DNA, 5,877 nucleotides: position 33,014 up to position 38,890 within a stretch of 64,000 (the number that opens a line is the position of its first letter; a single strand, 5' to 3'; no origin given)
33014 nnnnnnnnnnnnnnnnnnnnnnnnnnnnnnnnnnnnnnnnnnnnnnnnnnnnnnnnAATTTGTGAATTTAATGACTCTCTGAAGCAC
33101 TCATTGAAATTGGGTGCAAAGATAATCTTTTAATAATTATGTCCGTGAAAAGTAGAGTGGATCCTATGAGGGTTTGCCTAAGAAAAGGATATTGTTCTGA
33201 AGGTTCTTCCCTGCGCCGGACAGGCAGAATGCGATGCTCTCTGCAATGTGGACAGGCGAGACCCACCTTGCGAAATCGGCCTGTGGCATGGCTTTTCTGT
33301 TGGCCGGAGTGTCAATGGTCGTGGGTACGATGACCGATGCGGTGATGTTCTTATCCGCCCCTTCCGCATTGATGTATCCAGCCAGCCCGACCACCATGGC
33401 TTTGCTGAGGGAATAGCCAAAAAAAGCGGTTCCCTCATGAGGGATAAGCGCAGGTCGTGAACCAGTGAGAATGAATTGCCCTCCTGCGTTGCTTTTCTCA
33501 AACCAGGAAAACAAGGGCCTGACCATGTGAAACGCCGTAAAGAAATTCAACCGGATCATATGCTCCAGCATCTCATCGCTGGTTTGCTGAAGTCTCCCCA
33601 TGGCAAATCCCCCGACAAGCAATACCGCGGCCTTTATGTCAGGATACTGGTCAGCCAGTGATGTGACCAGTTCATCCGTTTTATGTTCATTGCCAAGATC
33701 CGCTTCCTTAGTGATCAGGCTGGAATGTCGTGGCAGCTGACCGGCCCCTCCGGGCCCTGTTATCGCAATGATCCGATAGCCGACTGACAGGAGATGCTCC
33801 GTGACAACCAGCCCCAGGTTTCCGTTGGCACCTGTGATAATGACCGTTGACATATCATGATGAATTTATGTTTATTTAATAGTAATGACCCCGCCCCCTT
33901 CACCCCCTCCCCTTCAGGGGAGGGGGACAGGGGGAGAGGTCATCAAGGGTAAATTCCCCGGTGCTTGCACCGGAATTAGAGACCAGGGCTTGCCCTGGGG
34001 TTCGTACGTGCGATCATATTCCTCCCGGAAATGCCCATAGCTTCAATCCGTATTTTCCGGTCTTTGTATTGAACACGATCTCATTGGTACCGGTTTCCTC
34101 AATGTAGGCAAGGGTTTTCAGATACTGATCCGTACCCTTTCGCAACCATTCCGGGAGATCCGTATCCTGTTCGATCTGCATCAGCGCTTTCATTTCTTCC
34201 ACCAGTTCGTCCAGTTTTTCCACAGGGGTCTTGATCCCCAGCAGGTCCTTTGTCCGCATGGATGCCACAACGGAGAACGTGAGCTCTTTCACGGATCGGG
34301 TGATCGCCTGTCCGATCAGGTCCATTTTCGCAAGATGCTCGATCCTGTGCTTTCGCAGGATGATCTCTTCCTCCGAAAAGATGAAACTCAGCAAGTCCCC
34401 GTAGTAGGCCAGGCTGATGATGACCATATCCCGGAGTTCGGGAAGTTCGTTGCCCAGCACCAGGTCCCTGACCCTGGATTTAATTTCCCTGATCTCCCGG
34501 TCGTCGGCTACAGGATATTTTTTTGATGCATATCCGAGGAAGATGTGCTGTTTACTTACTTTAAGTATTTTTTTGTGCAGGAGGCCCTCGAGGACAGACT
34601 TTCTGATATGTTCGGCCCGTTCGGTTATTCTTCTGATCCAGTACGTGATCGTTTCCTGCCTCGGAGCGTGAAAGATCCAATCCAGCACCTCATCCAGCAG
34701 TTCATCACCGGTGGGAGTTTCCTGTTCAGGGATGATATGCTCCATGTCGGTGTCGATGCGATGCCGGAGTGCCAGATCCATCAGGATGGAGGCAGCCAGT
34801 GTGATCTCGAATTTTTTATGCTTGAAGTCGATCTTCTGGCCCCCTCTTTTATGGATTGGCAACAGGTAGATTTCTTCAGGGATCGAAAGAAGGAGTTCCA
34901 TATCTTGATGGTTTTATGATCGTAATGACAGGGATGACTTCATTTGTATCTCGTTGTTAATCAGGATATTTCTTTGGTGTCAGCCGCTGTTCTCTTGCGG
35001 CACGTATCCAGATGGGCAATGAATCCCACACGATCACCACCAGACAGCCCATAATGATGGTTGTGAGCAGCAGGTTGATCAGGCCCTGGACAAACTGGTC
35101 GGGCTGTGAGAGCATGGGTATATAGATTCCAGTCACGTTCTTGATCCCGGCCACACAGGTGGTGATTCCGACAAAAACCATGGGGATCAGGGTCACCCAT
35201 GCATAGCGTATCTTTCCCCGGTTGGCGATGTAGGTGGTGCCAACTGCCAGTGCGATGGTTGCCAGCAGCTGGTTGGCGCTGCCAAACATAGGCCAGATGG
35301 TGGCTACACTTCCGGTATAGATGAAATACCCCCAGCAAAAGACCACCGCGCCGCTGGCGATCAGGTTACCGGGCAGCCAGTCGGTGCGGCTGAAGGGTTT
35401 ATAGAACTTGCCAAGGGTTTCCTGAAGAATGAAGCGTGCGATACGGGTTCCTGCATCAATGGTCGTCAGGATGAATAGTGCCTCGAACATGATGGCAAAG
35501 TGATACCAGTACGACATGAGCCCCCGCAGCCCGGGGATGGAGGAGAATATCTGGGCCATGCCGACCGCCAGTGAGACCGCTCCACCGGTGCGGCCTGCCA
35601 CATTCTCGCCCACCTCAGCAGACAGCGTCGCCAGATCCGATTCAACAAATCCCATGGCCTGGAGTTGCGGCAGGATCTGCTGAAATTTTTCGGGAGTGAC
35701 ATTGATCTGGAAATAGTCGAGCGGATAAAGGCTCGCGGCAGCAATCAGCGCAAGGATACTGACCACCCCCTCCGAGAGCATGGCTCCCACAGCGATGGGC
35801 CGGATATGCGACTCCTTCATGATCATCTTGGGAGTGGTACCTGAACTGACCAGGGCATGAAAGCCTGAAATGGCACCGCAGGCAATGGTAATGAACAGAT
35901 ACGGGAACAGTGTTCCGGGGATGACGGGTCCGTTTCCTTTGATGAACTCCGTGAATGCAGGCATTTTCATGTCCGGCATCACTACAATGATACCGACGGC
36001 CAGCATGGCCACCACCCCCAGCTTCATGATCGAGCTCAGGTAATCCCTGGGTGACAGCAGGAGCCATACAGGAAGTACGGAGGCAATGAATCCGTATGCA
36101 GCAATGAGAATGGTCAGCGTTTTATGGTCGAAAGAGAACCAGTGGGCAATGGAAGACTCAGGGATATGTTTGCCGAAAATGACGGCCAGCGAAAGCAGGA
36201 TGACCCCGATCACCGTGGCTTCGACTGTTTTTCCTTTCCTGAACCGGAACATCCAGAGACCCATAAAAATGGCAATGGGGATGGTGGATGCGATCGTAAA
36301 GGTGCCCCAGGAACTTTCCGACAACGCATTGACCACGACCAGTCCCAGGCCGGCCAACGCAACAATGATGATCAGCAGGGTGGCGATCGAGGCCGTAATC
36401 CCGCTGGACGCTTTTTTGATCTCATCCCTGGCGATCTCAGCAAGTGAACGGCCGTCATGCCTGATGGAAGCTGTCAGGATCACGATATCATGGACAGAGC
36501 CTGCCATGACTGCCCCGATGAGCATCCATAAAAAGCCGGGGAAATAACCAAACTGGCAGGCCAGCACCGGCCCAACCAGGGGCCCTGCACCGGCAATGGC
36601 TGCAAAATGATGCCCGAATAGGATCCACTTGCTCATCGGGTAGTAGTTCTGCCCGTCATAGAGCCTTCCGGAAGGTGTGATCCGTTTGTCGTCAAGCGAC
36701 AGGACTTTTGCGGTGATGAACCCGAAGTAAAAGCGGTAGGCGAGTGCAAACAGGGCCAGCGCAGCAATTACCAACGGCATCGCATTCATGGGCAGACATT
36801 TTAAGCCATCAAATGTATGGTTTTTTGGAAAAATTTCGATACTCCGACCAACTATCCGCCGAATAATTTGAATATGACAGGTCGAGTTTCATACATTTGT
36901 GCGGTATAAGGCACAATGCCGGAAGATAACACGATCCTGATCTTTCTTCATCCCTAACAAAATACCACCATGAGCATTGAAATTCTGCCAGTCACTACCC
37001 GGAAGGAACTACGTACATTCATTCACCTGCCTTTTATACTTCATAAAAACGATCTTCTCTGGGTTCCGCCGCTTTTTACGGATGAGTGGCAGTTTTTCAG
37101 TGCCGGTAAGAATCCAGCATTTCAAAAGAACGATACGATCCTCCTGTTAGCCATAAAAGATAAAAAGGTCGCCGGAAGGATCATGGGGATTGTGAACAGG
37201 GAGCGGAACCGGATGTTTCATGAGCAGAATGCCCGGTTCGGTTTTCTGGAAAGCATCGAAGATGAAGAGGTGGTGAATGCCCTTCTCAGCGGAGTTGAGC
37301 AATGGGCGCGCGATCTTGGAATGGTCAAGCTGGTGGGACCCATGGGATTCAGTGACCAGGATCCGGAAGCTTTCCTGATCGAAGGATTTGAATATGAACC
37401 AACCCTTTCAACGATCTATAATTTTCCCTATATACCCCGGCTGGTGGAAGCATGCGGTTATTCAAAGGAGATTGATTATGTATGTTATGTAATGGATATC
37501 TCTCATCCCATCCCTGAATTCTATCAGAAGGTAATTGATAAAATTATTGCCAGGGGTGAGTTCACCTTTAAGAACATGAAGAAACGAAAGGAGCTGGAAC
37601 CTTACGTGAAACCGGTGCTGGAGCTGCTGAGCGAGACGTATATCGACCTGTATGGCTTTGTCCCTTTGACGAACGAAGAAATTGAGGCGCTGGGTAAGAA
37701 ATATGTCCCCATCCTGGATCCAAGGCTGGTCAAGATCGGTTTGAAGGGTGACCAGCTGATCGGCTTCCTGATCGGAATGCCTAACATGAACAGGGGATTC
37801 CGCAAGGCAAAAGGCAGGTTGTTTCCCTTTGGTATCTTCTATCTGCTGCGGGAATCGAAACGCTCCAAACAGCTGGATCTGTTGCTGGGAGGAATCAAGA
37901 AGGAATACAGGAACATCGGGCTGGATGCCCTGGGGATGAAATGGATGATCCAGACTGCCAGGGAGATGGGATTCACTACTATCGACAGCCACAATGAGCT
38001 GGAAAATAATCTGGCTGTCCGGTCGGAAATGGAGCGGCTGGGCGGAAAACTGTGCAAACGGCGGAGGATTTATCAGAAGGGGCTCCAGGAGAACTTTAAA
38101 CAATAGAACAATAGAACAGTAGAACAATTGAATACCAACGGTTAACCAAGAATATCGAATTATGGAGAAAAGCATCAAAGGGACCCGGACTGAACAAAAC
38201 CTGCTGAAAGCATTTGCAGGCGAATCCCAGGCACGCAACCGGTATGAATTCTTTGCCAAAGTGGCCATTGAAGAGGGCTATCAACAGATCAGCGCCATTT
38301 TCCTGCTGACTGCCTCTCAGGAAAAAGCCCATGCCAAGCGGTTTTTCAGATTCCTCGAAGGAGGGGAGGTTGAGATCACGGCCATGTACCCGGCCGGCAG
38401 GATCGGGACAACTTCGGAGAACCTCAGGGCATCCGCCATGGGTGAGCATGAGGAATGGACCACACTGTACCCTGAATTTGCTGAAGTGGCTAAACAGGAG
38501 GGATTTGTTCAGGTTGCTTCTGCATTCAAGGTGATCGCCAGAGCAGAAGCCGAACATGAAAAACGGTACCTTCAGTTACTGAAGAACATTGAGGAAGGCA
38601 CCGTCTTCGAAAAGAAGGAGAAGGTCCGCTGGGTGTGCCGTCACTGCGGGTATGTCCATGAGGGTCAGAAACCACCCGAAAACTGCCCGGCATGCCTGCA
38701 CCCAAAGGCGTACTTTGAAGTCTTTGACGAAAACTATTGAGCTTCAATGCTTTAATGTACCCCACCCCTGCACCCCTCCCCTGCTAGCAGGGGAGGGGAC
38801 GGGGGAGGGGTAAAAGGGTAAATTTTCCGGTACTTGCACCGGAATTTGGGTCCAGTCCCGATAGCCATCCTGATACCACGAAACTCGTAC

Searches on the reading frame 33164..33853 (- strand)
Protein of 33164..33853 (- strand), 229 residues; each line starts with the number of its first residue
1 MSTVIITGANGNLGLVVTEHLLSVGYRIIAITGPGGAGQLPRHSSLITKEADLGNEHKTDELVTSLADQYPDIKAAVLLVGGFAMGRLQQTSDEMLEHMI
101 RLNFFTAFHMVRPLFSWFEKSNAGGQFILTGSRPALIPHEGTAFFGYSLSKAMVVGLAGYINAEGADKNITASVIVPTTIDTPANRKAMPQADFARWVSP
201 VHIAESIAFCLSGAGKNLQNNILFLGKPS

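Call 65: search_protein_families(library=pfam, proteins=[window:33164-33853:-], max_evalue=0.00001)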
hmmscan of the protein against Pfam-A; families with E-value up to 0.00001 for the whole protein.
window:33164-33853:- (229 aa): 3 families
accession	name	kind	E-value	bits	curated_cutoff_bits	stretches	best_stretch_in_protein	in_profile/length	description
PF00106.31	adh_short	-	2.6e-19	69.9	26.6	1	3-189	2-191/195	short chain dehydrogenase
PF13561.12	adh_short_C2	-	3.7e-12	46.8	27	1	49-200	48-206/236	Enoyl-(Acyl carrier protein) reductase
PF08659.16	KR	-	6.5e-06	26.6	22.6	0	3-101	2-110/180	KR domain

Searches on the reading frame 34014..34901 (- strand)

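Call 65: search_protein_families(library=pfam, proteins=[window:34014-34901:-], max_evalue=0.00001)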
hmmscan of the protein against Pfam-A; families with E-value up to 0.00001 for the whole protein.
window:34014-34901:- (295 aa): 1 family
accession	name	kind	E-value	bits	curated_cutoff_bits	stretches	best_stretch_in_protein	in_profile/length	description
PF05719.16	GPP34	-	3.3e-35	122.4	29.1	1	7-206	1-200/201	Golgi phosphoprotein 3 (GPP34)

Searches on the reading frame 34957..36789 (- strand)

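Call 65: search_protein_families(library=pfam, proteins=[window:34957-36789:-], max_evalue=0.00001)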
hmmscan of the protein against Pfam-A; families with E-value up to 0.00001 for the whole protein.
window:34957-36789:- (610 aa): 1 family
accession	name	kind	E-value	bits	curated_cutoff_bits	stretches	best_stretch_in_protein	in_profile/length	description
PF02554.20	CstA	-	2.3e-212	707.1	27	1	2-547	1-560/560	Carbon starvation protein CstA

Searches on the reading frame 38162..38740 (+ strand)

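Call 66: search_protein_families(library=pfam, proteins=[window:38162-38740:+], max_evalue=0.00001)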
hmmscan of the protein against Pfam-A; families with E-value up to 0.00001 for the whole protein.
window:38162-38740:+ (192 aa): 3 families
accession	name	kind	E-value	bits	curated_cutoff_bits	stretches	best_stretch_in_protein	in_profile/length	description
PF02915.23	Rubrerythrin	-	1.8e-28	100.1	22.8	1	13-139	2-136/137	Rubrerythrin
PF21349.2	RUBY_RBDX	-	1.4e-13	50.5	26.5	1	157-186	1-30/30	Rubrerythrin, rubredoxin-like domain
PF00210.30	Ferritin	-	1.6e-06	28.6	24.5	1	13-144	3-140/142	Ferritin-like domain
